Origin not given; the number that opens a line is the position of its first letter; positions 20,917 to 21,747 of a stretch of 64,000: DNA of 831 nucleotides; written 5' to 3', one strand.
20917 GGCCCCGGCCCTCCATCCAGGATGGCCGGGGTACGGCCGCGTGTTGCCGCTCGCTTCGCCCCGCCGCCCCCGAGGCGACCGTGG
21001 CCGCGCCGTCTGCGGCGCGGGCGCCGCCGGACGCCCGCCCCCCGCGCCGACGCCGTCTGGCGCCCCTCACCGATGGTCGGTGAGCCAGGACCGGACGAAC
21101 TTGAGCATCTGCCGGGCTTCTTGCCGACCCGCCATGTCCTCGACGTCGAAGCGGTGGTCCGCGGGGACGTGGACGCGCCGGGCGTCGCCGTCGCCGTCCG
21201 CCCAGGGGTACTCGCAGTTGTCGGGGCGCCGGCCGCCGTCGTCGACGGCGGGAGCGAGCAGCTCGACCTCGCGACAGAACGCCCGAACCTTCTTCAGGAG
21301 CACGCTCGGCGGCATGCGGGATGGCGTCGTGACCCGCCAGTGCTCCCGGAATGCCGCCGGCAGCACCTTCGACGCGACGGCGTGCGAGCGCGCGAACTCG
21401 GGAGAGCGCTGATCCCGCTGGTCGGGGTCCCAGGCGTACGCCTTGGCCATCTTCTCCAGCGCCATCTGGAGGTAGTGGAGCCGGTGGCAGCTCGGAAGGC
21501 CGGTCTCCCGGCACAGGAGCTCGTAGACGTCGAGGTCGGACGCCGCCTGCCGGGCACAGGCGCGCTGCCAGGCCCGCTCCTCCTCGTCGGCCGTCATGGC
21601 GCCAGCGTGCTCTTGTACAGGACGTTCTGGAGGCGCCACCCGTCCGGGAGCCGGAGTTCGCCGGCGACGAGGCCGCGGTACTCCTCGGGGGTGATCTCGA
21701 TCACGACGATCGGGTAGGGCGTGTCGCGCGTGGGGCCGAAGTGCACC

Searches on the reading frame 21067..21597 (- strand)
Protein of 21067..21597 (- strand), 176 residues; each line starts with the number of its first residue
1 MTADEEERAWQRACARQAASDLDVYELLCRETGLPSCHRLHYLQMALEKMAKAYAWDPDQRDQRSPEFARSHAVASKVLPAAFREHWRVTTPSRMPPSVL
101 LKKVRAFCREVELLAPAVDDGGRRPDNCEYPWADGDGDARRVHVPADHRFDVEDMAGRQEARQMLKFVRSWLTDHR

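Call 44: search_protein_families(library=pfam, proteins=[window:21067-21597:-], max_evalue=0.01)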
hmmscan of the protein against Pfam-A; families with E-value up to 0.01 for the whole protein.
window:21067-21597:- (176 aa): 1 family
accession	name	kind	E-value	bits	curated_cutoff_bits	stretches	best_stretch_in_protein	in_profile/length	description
PF09036.15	Bcr-Abl_Oligo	-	0.00095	19.5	23.1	0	80-112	2-34/73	Bcr-Abl oncoprotein oligomerisation domain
